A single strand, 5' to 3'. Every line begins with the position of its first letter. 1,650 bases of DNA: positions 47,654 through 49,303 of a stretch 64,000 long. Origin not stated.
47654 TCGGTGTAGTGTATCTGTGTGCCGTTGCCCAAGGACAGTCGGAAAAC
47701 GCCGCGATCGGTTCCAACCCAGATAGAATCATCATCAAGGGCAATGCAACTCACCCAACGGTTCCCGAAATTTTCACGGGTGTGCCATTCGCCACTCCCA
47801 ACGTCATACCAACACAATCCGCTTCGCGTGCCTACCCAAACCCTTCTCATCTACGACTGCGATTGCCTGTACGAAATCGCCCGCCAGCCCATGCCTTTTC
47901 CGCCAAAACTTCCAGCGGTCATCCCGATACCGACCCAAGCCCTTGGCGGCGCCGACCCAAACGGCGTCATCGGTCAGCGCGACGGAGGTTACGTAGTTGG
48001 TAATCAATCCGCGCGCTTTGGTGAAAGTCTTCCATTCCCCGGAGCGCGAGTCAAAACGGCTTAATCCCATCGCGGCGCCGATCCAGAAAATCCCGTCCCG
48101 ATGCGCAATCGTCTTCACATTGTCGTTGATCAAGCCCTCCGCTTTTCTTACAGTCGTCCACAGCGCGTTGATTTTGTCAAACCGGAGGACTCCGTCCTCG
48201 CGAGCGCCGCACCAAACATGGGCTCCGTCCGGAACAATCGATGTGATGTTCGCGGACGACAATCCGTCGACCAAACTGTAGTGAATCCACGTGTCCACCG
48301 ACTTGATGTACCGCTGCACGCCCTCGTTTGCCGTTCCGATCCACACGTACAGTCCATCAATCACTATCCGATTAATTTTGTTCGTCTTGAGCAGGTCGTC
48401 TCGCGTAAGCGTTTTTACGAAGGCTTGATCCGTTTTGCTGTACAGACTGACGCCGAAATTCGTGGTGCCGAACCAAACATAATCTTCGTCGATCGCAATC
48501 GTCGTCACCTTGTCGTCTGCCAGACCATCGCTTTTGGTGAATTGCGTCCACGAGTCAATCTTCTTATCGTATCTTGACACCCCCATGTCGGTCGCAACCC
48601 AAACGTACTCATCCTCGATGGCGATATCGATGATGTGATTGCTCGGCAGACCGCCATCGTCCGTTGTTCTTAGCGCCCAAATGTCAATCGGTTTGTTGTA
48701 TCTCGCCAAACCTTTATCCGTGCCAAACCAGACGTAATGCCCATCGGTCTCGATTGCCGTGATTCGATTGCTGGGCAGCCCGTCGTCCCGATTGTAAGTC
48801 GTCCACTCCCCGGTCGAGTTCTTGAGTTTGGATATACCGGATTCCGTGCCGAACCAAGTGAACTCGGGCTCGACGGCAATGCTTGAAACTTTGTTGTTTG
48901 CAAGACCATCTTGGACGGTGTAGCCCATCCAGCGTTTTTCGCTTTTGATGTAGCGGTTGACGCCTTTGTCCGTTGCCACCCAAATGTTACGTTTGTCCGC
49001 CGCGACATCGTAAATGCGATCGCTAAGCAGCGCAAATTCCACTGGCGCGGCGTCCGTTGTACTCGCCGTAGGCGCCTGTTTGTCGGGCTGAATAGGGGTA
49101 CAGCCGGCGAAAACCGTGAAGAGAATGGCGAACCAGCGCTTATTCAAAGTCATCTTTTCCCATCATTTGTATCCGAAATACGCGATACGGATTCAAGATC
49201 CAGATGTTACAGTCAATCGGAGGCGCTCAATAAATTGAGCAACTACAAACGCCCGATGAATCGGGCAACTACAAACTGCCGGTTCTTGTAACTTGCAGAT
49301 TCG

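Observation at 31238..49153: Cluster of three paralogous ~1,300-aa all-propeller secreted proteins plus an Asp-rich outer-membrane-type protein: candidate uncharacterised envelope system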

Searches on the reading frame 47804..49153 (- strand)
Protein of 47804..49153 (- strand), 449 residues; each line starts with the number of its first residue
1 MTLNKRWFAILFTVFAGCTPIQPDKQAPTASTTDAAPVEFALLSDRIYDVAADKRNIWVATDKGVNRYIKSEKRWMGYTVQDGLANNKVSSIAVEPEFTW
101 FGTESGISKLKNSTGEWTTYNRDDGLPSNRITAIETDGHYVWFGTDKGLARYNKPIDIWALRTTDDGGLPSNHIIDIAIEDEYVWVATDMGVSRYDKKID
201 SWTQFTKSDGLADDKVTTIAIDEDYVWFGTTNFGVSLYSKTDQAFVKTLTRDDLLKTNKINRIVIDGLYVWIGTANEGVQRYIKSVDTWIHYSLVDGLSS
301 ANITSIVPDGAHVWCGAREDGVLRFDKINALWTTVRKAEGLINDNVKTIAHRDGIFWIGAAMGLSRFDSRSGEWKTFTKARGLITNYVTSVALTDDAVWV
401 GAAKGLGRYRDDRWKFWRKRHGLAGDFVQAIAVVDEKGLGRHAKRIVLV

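Call 5: search_protein_families(library=pfam, proteins=[window:47804-49153:-], max_evalue=0.01)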
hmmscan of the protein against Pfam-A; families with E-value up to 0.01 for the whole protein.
window:47804-49153:- (449 aa): 3 families
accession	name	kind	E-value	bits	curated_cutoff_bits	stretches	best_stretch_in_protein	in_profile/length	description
PF07494.17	Reg_prop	-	1.1e-22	77.6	20.4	0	125-146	1-23/24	Two component regulator propeller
PF21544.3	PorZ_N_b_propeller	-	5.9e-07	30.3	27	0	184-275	1-96/154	TSS9, PorZ, N-terminal beta-propeller domain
PF23411.1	Beta-prop_Vps41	-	0.0046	16.7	33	0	80-146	10-75/332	Vps42 beta-propeller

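Call 10: search_protein_families(library=ncbifam, proteins=[window:47804-49153:-], max_evalue=0.01)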
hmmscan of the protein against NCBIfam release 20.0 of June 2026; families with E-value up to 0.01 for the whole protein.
window:47804-49153:- (449 aa): 2 families
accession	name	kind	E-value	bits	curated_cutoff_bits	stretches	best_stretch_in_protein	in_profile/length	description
NF052228.1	T9SS_PorZ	equivalog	4.6e-14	51.8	260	2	211-282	585-659/757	type IX secretion system anionic LPS delivery protein PorZ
NF045728.1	glycosyl_F510_1955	equivalog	2e-06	27.3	175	0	140-242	108-205/246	F510_1955 family glycosylhydrolase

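Call 82: search_protein_families(library=padloc, proteins=[window:47804-49153:-], max_evalue=0.01)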
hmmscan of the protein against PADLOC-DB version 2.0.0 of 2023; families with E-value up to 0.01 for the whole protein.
window:47804-49153:- (449 aa): 0 families
